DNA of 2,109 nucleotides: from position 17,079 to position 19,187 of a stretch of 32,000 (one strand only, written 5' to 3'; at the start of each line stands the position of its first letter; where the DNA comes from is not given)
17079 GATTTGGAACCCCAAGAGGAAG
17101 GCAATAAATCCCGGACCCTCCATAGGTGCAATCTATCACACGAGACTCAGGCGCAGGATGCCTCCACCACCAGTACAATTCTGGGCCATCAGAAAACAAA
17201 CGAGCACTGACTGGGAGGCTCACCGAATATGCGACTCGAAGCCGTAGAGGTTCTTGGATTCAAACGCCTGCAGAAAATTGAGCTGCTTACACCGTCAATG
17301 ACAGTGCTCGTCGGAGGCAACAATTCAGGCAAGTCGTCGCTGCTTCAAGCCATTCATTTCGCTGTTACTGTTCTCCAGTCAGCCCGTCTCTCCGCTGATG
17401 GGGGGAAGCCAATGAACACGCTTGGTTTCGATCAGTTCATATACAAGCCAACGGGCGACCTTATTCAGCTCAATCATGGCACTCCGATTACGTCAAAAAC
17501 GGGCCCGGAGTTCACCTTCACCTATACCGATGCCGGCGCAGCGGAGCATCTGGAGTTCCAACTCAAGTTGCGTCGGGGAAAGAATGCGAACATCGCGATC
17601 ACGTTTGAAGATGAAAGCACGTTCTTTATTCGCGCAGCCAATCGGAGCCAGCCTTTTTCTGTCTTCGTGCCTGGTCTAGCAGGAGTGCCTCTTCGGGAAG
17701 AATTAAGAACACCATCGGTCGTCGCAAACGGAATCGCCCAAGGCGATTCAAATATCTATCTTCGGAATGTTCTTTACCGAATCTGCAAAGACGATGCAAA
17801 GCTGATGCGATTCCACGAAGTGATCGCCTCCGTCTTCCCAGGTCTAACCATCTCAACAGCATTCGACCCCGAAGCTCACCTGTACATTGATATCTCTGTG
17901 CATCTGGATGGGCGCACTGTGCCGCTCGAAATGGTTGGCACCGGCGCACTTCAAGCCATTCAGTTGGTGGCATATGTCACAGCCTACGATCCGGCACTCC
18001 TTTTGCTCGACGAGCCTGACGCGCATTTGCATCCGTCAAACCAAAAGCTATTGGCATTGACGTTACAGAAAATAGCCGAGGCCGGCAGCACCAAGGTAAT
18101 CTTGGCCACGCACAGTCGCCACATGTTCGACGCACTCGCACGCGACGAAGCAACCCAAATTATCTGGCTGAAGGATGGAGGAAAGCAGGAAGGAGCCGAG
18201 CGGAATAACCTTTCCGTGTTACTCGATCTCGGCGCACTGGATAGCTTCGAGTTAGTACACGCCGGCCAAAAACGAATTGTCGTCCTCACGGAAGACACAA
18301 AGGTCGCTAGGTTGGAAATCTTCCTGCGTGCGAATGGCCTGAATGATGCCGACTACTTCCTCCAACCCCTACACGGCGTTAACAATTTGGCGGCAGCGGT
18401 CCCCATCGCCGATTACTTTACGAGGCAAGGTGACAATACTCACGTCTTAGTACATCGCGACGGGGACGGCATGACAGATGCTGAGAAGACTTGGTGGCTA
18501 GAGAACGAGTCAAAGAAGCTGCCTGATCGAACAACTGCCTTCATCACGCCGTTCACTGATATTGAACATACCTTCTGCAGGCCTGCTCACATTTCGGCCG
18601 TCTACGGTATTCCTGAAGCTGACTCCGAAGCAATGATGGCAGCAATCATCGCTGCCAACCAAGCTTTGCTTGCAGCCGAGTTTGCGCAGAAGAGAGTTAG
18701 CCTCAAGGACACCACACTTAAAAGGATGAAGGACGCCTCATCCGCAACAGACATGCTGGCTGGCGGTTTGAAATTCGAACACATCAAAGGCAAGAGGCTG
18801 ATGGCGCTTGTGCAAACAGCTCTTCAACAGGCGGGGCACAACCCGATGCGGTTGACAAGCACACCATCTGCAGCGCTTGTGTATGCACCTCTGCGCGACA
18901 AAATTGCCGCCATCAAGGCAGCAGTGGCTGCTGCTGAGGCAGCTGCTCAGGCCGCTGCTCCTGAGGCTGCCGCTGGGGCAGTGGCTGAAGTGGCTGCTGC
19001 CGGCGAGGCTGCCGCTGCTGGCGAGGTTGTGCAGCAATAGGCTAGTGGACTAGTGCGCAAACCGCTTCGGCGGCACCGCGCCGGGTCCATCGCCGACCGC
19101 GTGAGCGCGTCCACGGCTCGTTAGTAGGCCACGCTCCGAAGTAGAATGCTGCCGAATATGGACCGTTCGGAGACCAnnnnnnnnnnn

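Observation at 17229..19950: OLD/PARIS-like ATPase-Toprim fusion plus an uncharacterised 257-aa Rx5H protein: candidate undescribed two-gene anti-phage module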

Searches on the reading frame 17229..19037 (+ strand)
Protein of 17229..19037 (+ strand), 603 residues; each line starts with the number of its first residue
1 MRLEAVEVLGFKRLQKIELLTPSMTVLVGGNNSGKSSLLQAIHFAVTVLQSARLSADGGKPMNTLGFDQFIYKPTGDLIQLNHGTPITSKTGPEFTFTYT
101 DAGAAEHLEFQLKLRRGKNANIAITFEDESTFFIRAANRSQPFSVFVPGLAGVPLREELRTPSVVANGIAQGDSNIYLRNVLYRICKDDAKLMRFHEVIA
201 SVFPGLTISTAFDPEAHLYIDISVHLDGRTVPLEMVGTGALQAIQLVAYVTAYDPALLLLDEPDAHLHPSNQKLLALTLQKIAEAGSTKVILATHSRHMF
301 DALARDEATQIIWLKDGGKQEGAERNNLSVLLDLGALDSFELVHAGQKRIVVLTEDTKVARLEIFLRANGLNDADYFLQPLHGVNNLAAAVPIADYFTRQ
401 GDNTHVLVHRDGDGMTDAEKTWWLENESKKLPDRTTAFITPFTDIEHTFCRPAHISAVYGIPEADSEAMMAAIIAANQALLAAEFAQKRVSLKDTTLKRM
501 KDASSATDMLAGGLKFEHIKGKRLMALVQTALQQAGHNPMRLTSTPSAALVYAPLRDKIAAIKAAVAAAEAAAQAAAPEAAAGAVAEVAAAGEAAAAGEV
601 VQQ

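Call 3: search_protein_families(library=pfam, proteins=[window:17229-19037:+], max_evalue=1)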
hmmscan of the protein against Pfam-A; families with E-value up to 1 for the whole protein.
window:17229-19037:+ (603 aa): 8 families
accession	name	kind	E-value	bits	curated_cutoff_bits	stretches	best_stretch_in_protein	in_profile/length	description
PF13175.12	AAA_15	-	1e-24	88.3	32.1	2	219-299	287-373/374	AAA ATPase domain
PF13304.12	AAA_21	-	3.8e-20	73.6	27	1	24-296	1-299/304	AAA domain, putative AbiEii toxin, Type IV TA system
PF02463.25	SMC_N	-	2.2e-11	44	40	2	3-50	2-52/220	RecF/RecN/SMC N terminal domain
PF11398.14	DUF2813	-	5.9e-08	32.9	21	1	1-46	1-46/372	Protein of unknown function (DUF2813)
PF13476.12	AAA_23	-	2.5e-06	28.7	27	1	11-63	10-59/201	AAA domain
PF13555.12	AAA_29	-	0.00067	19.8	27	1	10-46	11-46/61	P-loop containing region of AAA domain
PF00005.33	ABC_tran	-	0.0039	18.2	25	1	23-44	12-33/137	ABC transporter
PF13514.12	AAA_27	-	0.069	13.2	22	1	21-43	25-47/206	AAA domain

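Call 4: search_protein_families(library=padloc, proteins=[window:17229-19037:+], max_evalue=1)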
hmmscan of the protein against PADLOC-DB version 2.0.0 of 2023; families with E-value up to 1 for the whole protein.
window:17229-19037:+ (603 aa): 151 families (the best 25 are shown)
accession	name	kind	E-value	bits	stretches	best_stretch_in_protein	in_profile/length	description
PDLC02979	AriA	-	2.2e-25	88.2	2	214-299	281-372/373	-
PDLC03878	NsnB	-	2.3e-24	84.8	1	4-304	3-285/345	-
PDLC04135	mad3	-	1.6e-21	75.2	2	191-316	218-339/374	mads_3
PDLC02980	AriA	-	3.1e-21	74.6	1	24-298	1-301/304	-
PDLC02358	Old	-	1.9e-18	64.6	2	198-313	214-342/578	Old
PDLC04175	HEC-01A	-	1.1e-15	55.6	2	235-307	248-319/363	-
PDLC00067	GajA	-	1.4e-15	54.8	2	2-48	4-50/604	AAA ATPase domain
PDLC04393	PDC-M07A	-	1.6e-15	55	2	180-340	228-387/435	-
PDLC00102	GajA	-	2.2e-14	50.8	2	1-50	1-51/532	AAA ATPase domain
PDLC04392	PDC-M07A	-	3.2e-14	50.8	2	178-313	224-364/432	-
PDLC04391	PDC-M07A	-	4.9e-14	50.1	2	228-313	276-362/412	-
PDLC04176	HEC-01A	-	9.2e-14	49.6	2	1-52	1-53/371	-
PDLC00070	GajA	-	9.9e-14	48.9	2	254-300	290-337/596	AAA ATPase domain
PDLC00098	GajA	-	1e-13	48.9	2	207-308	241-340/534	AAA ATPase domain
PDLC00096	GajA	-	2.1e-13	47.9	2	256-303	290-340/630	AAA ATPase domain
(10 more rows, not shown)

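Call 5: search_protein_families(library=ncbifam, proteins=[window:17229-19037:+], max_evalue=1)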
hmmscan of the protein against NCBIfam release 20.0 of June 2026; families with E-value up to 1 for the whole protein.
window:17229-19037:+ (603 aa): 88 families (the best 25 are shown)
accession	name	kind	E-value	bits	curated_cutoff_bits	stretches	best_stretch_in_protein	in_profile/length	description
NF047739.1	antiphage_MADS3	equivalog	3.6e-13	49.5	420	2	5-138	4-141/427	methylation-associated defense system AAA family ATPase MAD3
NF041760.1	PtuA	equivalog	9.4e-10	38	500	2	2-51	51-101/524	retron Ec78 anti-phage system effector ATPase PtuA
NF040873.1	AztA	equivalog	3.9e-08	33.1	220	2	234-300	118-182/191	zinc ABC transporter ATP-binding protein AztA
TIGR01166.1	cbiO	subfamily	1.7e-07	30.9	211.8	1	247-296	138-186/190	cobalt ABC transporter, ATP-binding protein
TIGR04521.1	ECF_ATPase_2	equivalog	2.1e-07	30.3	330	1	247-318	155-222/279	energy-coupling factor transporter ATPase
NF041774.1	tung_ATPbind_TupC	equivalog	2.4e-07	30.1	400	2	251-307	143-199/319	tungstate ABC transporter ATP-binding protein TupC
TIGR02673.1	FtsE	equivalog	6.6e-07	29.2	264.85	1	238-305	140-205/214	cell division ATP-binding protein FtsE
NF038234.1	retron_eff_Eco8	equivalog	7.6e-07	28.1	250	2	1-51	1-52/679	retron Eco8 family effector endonuclease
TIGR00611.2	recf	equivalog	9.1e-07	28.3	172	1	4-47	2-46/339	DNA replication/repair protein RecF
NF010155.0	PRK13634.1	equivalog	2.2e-06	27.2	413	1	239-318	149-223/290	energy-coupling factor ABC transporter ATP-binding protein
NF007027.0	PRK09493.1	equivalog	3e-06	26.8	379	1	241-323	141-218/240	glutamine ABC transporter ATP-binding protein GlnQ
TIGR04520.1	ECF_ATPase_1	equivalog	4.9e-06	26.1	315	1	242-320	143-215/269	energy-coupling factor transporter ATPase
NF007908.0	PRK10619.1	equivalog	7.5e-06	25.3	466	1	239-325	156-236/257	histidine ABC transporter ATP-binding protein HisP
NF000355.4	ribo_prot_ABC_F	equivalog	9.1e-06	24.8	380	1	244-304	126-181/499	ribosomal protection-like ABC-F family protein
NF010068.0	PRK13548.1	equivalog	9.3e-06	24.9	261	2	250-296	157-202/261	heme ABC transporter ATP-binding protein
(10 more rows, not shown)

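Call 13: find_homologous_proteins(query=window:17229-19037:+, max_evalue=1e-10)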
Query window:17229-19037:+ (603 aa): 579 proteins with E <= 1e-10 among 8000 candidates; the best 120 are listed.
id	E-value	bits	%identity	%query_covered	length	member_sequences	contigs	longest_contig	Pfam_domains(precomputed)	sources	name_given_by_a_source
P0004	0.0e+0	1274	100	96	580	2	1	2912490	PF13175.13,PF02463.26,PF13304.13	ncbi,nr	ncbi:Hypothetical protein H16_B2391 [Cupriavidus necator H16]|nr:Hypothetical protein H16_B2391 [Cup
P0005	0.0e+0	1108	86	96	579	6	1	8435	PF11398.15,PF13175.13,PF13476.13,PF02463.26,PF13304.13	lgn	-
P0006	0.0e+0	1087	85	94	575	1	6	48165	PF11398.15,PF13175.13,PF13476.13,PF02463.26,PF13304.13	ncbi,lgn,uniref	ncbi:AAA family ATPase [Cupriavidus sp. RAF12]|uniref:AAA family ATPase n=1 Tax=Cupriavidus sp. RAF1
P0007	0.0e+0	1067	82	94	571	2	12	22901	PF11398.15,PF13175.13,PF13476.13,PF02463.26,PF13304.13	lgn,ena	-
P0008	0.0e+0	1025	78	95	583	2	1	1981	PF11398.15,PF13175.13,PF13476.13,PF02463.26,PF13304.13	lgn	-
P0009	0.0e+0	1020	79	93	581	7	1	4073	PF11398.15,PF13175.13,PF13476.13,PF02463.26,PF13304.13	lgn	-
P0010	0.0e+0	1014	78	93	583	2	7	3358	PF11398.15,PF13175.13,PF13476.13,PF02463.26,PF13304.13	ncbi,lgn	-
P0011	0.0e+0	1009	78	93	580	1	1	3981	PF11398.15,PF13175.13,PF13476.13,PF02463.26,PF13304.13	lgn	-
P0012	1.6e-298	1009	78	94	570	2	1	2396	PF11398.15,PF13175.13,PF13476.13,PF02463.26,PF13304.13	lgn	-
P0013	3.7e-298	1008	77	93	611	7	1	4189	PF11398.15,PF13175.13,PF13476.13,PF02463.26,PF13304.13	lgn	-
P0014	1.2e-297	1006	78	95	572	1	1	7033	PF11398.15,PF13175.13,PF13476.13,PF02463.26,PF13304.13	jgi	jgi:hypothetical protein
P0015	1.3e-296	1003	77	94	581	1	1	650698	PF11398.15,PF13175.13,PF13476.13,PF02463.26,PF13304.13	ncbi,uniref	ncbi:AAA family ATPase [Paraburkholderia sp. EG287A]|uniref:AAA family ATPase n=1 Tax=Paraburkholder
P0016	2.1e-296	1002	77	95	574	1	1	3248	PF11398.15,PF13175.13,PF13476.13,PF02463.26,PF13304.13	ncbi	-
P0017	3.4e-296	1001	78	93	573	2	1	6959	PF11398.15,PF13175.13,PF13476.13,PF02463.26,PF13304.13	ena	-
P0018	4.6e-296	1001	78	94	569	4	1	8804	PF11398.15,PF13175.13,PF02463.26,PF13304.13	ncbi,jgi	jgi:hypothetical protein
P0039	3.1e-247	840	65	97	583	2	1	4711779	PF11398.15,PF13175.13,PF13476.13,PF02463.26,PF13304.13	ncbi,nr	ncbi:AAA family ATPase [Pseudolysobacter antarcticus]|nr:AAA family ATPase [Pseudolysobacter antarct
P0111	7.8e-144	498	44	91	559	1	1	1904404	PF11398.15,PF13175.13,PF13476.13,PF02463.26,PF13304.13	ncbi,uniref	ncbi:AAA family ATPase [Enterovirga sp. GCM10030262]|uniref:AAA family ATPase n=1 Tax=Enterovirga sp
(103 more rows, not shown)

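Call 18: find_related_loci(query=window:17229-19037:+, collection=genome_contigs, flank=6000)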
Query window:17229-19037:+ (603 aa) in genome_contigs; peptide patterns used: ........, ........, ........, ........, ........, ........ (x = any residue, [..] = any of these).
28 stretches matched a pattern; 1 encode a relative of the query (tblastn E <= 1e-3); 1 distinct loci.
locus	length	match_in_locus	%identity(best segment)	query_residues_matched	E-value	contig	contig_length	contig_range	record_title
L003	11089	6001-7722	76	1-574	0e+0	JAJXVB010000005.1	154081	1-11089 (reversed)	MAG: Proteobacteria bacterium isolate BP5.bin129 NODE_91_length_154081_cov_3.789937, whole genome shotgun sequence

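Call 19: find_encoding_contigs(protein=P0006, flank=6000, max_places=3)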
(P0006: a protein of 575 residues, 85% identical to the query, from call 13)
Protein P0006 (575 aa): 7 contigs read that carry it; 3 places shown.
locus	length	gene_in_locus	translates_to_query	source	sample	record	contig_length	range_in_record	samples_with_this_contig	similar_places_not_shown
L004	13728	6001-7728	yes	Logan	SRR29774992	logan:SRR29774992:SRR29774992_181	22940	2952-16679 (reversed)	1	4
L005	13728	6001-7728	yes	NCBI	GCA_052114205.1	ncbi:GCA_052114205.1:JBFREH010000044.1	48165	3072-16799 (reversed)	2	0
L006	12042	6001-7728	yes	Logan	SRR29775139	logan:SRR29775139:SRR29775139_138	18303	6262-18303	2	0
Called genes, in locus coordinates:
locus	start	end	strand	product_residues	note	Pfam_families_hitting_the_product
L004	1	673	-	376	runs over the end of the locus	-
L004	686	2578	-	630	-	PF18595:Nuf2_DHR10-like (faint)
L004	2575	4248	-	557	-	PF25164:CoiA_N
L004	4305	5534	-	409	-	PF14236:DruA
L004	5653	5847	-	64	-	-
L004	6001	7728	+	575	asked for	PF02463:SMC_N (weak), PF11398:DUF2813 (weak), PF13175:AAA_15, PF13476:AAA_23 (weak), PF13304:AAA_21, PF13175:AAA_15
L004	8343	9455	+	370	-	PF00089:Trypsin, PF13365:Trypsin_2 (weak)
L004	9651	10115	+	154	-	PF01019:G_glu_transpept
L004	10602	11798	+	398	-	-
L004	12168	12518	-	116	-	PF24719:Imm33-like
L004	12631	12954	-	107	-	-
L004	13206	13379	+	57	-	-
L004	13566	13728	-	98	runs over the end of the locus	PF01381:HTH_3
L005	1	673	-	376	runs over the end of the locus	-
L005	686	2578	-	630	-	PF18595:Nuf2_DHR10-like (faint)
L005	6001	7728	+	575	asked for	PF02463:SMC_N (weak), PF11398:DUF2813 (weak), PF13175:AAA_15, PF13476:AAA_23 (weak), PF13304:AAA_21, PF13175:AAA_15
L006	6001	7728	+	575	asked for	PF02463:SMC_N (weak), PF11398:DUF2813 (weak), PF13175:AAA_15, PF13476:AAA_23 (weak), PF13304:AAA_21, PF13175:AAA_15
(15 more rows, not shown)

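Call 20: find_encoding_contigs(protein=P0007, flank=6000, max_places=3)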
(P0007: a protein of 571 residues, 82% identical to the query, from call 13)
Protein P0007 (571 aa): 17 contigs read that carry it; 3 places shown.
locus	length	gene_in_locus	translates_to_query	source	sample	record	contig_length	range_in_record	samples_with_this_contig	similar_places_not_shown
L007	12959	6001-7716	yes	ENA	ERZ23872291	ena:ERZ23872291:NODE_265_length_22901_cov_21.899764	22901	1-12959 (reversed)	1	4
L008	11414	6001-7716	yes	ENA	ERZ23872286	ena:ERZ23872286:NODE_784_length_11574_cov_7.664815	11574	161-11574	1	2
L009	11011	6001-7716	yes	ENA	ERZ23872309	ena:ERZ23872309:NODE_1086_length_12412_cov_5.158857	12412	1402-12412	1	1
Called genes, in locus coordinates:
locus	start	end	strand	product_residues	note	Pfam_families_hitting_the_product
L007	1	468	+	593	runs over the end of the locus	PF00664:ABC_membrane, PF00005:ABC_tran, PF02463:SMC_N (weak)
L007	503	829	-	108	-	-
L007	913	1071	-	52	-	-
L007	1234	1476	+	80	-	-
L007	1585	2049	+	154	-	PF00959:Phage_lysozyme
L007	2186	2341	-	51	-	-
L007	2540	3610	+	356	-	PF01757:Acyl_transf_3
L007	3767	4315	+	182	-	-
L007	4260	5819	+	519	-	PF04471:Mrr_cat, PF22722:NA-iREase1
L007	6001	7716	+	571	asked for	PF02463:SMC_N, PF11398:DUF2813 (weak), PF13175:AAA_15, PF13476:AAA_23 (weak), PF13304:AAA_21, PF13175:AAA_15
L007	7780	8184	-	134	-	PF01343:Peptidase_S49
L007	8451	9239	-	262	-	PF18928:DUF5677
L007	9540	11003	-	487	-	PF10150:RNase_E_G, PF20833:RNase_E_G_Thio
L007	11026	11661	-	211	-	PF02545:Maf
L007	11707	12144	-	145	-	PF02590:SPOUT_MTase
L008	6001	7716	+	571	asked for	PF02463:SMC_N, PF11398:DUF2813 (weak), PF13175:AAA_15, PF13476:AAA_23 (weak), PF13304:AAA_21, PF13175:AAA_15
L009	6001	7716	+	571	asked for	PF02463:SMC_N, PF11398:DUF2813 (weak), PF13175:AAA_15, PF13476:AAA_23 (weak), PF13304:AAA_21, PF13175:AAA_15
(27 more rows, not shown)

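Call 21: find_encoding_contigs(protein=P0015, flank=6000, max_places=2)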
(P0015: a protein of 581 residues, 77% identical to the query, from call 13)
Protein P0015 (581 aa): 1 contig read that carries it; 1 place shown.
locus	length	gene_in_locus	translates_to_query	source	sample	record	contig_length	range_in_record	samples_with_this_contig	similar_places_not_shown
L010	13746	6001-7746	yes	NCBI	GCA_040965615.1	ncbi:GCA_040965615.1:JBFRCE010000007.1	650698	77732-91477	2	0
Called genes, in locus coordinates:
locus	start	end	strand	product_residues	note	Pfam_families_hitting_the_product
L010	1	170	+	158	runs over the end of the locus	-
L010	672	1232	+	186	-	PF18143:HAD_SAK_2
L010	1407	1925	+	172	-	-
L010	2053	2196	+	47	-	-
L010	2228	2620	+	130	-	-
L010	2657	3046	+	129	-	-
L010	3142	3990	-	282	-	PF00763:THF_DHG_CYH, PF02882:THF_DHG_CYH_C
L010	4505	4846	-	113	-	PF20274:cREC_REC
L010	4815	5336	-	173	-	PF13091:PLDc_2, PF09565:RE_NgoFVII (weak)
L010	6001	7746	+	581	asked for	PF02463:SMC_N, PF11398:DUF2813 (weak), PF13175:AAA_15, PF13476:AAA_23 (weak), PF13304:AAA_21, PF13175:AAA_15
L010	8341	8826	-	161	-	PF03703:bPH_2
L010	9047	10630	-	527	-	PF04185:Phosphoesterase, PF00884:Sulfatase (faint)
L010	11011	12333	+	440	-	PF00034:Cytochrom_C (faint), PF03150:CCP_MauG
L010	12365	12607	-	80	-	-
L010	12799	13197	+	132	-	PF16998:17kDa_Anti_2 (weak)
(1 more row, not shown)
